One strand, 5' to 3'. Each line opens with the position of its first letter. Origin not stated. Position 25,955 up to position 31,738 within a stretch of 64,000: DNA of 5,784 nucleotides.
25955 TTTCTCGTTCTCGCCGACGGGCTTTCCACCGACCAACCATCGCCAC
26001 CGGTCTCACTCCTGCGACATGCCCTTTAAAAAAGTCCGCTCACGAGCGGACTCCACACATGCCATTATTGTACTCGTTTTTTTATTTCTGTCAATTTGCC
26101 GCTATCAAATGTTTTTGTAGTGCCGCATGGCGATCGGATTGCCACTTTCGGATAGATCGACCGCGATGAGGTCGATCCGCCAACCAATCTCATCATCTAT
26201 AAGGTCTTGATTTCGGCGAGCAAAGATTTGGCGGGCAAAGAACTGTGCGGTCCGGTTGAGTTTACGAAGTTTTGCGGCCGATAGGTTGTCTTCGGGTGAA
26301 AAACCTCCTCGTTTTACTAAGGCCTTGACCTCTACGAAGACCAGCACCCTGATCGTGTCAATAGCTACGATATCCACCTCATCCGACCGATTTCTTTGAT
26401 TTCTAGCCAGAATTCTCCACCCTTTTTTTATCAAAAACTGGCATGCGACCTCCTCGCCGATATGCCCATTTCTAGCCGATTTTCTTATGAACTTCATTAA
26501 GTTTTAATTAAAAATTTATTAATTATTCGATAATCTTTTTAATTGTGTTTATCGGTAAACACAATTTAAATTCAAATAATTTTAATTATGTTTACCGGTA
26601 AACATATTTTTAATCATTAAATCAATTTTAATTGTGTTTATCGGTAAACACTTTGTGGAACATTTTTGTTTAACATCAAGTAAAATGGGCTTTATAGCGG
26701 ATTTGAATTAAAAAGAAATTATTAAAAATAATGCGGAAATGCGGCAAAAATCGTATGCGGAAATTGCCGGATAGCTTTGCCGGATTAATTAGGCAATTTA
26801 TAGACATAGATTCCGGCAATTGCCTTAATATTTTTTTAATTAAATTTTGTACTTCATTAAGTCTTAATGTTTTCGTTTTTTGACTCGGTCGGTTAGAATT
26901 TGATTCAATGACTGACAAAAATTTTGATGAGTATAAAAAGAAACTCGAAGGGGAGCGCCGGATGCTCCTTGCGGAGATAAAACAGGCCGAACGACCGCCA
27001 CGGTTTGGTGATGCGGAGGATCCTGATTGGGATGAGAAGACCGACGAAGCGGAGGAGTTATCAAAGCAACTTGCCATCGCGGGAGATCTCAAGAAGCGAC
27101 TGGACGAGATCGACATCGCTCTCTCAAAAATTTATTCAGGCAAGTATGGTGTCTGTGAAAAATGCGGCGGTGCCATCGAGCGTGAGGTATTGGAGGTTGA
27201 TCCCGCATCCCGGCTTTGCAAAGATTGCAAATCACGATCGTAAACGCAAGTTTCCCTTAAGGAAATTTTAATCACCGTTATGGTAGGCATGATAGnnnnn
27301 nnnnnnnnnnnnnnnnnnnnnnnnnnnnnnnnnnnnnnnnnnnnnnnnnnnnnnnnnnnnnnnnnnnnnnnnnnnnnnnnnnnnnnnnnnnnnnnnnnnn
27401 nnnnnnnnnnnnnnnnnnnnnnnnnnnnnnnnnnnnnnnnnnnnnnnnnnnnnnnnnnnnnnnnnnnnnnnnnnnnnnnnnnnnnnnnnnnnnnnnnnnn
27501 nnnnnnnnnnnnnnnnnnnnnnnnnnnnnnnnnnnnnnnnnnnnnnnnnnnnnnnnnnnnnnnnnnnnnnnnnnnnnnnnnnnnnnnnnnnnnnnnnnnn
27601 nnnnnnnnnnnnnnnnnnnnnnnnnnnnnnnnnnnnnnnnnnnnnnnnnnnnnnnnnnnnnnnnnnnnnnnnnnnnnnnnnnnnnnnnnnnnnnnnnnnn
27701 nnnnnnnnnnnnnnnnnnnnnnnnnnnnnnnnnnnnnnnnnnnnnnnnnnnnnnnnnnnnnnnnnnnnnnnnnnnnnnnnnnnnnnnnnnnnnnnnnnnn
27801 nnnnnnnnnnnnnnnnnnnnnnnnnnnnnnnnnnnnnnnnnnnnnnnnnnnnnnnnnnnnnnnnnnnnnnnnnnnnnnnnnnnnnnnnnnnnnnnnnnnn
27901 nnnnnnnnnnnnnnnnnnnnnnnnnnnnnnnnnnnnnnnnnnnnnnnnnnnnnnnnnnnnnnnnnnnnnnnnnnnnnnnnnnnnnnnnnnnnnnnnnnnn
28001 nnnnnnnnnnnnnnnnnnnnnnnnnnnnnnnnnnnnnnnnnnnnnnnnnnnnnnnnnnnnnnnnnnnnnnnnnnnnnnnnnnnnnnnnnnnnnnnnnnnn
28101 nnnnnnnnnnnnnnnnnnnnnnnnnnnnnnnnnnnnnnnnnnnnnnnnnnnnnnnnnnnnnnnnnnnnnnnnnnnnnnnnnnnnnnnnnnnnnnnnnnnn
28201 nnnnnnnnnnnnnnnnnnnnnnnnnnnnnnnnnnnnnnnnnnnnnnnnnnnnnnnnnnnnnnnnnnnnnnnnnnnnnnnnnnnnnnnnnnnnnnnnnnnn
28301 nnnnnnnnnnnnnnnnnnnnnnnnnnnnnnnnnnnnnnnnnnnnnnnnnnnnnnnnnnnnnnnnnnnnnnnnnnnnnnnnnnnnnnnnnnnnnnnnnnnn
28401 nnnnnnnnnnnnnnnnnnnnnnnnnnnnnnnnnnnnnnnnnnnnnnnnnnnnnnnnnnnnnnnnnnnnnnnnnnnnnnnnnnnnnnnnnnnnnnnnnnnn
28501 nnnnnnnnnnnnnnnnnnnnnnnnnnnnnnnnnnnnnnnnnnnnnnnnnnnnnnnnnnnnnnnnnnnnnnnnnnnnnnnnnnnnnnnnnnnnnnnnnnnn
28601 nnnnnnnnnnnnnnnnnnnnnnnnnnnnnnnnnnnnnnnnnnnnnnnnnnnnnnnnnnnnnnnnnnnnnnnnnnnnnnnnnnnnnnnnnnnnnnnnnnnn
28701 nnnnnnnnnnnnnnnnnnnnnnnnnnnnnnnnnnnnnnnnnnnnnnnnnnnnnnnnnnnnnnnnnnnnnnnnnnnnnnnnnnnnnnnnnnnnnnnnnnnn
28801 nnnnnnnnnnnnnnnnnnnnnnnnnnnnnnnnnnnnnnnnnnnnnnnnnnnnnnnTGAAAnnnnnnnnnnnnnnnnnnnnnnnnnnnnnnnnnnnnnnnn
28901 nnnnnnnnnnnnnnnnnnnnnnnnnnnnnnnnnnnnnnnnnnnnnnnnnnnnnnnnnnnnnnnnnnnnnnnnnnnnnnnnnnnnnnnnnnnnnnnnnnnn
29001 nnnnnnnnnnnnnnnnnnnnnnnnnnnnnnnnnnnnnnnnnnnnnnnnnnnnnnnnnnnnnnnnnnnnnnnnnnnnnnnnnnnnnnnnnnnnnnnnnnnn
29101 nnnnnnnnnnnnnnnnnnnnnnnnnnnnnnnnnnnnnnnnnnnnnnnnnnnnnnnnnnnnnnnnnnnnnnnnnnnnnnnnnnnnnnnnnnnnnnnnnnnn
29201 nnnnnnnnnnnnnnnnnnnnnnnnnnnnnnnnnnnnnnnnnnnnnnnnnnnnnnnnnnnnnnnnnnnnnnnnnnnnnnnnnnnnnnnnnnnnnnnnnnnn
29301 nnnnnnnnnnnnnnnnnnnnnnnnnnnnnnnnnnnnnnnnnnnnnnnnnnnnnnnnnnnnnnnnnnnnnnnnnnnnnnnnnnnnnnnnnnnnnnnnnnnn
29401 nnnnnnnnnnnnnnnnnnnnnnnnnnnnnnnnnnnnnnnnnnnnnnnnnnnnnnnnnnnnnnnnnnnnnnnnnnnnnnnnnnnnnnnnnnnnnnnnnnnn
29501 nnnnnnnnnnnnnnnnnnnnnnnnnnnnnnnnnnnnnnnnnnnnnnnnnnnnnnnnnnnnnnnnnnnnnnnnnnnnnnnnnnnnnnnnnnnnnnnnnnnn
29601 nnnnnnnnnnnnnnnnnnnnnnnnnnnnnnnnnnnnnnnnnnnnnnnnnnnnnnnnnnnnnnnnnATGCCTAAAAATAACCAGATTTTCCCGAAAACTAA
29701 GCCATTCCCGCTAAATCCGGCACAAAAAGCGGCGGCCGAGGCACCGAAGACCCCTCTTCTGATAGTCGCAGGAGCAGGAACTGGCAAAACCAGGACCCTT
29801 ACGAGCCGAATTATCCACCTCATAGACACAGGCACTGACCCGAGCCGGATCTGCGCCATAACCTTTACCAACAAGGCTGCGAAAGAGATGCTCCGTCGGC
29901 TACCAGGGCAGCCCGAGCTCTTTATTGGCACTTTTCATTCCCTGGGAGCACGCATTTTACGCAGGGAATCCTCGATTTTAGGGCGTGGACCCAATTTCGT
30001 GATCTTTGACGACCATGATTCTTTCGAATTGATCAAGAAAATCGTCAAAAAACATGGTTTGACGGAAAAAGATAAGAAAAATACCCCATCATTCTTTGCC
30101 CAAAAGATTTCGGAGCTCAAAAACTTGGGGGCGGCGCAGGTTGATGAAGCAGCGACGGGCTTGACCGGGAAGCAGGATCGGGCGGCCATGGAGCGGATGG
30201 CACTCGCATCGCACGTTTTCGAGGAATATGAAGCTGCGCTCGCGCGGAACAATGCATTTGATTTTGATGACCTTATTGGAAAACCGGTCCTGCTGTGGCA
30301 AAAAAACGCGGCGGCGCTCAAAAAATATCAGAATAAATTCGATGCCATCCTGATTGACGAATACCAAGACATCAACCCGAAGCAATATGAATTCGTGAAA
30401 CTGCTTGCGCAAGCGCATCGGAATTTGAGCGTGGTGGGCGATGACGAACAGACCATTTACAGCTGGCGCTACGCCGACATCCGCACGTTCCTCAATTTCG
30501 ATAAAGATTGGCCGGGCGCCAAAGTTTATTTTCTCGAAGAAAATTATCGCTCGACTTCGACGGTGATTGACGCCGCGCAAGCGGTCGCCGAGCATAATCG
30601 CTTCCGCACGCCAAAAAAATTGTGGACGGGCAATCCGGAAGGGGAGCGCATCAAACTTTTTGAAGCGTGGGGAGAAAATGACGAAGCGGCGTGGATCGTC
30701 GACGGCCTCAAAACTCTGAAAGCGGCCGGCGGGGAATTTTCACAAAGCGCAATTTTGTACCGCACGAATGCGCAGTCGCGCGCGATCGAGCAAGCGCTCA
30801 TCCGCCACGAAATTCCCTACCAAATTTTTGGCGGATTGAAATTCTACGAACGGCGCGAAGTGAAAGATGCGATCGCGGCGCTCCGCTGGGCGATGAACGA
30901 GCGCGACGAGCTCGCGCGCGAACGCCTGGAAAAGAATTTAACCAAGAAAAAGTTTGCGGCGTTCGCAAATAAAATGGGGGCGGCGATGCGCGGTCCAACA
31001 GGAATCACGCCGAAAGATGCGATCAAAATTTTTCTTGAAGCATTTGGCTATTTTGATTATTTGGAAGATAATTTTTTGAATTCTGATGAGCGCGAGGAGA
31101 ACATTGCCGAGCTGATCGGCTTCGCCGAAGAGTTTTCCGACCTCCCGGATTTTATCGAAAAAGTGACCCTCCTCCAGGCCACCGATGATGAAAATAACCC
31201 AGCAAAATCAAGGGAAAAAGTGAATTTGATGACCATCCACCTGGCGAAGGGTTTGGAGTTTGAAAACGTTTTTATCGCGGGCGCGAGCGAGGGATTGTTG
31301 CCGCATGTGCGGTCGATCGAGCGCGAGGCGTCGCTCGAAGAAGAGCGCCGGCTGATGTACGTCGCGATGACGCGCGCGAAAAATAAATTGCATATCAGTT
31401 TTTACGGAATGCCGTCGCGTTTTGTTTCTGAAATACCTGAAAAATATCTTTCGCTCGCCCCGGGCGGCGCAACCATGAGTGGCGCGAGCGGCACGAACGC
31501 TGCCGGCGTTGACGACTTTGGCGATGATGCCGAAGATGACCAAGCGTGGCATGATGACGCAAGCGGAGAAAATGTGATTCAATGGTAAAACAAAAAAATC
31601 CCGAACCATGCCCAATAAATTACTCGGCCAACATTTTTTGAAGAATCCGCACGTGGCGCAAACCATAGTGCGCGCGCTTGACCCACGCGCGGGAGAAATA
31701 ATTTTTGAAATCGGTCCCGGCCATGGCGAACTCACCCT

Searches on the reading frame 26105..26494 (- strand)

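Call 53: search_protein_families(library=pfam, proteins=[window:26105-26494:-], max_evalue=0.0001)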
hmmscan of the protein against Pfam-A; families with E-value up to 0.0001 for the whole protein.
window:26105-26494:- (129 aa): 1 family
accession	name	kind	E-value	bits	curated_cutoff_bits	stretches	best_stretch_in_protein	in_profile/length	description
PF02021.23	UPF0102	-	9.4e-20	71.2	23.6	1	13-112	1-80/80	Uncharacterised protein family UPF0102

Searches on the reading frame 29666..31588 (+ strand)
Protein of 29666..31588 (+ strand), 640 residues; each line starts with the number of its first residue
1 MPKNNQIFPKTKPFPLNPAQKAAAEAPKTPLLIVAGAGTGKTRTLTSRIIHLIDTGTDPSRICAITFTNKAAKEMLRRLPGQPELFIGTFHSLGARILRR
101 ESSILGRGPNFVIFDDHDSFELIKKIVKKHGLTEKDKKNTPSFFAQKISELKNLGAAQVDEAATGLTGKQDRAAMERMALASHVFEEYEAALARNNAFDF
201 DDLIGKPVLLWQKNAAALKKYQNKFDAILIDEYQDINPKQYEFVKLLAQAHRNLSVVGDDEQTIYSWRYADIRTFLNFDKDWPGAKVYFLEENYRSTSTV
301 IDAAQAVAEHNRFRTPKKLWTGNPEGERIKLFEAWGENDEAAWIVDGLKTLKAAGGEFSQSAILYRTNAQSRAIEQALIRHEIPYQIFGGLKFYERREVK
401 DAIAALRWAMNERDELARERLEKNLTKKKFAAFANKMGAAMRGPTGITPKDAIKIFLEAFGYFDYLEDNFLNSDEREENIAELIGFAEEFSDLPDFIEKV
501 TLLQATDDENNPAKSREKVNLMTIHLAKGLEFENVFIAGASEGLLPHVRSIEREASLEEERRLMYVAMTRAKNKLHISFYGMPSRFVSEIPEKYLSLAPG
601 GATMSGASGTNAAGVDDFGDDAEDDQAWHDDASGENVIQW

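Call 5: search_protein_families(library=pfam, proteins=[window:29666-31588:+], max_evalue=0.01)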
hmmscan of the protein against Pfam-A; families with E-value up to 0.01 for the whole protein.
window:29666-31588:+ (640 aa): 7 families
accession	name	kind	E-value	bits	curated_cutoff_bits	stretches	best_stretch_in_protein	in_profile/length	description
PF00580.27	UvrD-helicase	-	2.4e-78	264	23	1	16-282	1-270/271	UvrD/REP helicase N-terminal domain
PF13361.12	UvrD_C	-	7.4e-66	223.4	25.6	2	289-433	2-150/350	UvrD-like helicase C-terminal domain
PF13245.12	AAA_19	-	2.8e-24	86.2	25.1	1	21-266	2-132/134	AAA domain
PF13538.12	UvrD_C_2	-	5.7e-10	39.4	27.4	1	521-577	4-51/52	UvrD-like helicase C-terminal domain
PF01443.25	Viral_helicase1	-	1.3e-08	35.4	21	1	499-577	161-226/228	Viral superfamily 1 RNA helicase core domain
PF13604.12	AAA_30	-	1.8e-05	25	27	0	16-76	2-63/191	AAA domain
PF13087.12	AAA_12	-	0.0015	18.5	27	0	516-577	138-190/195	AAA domain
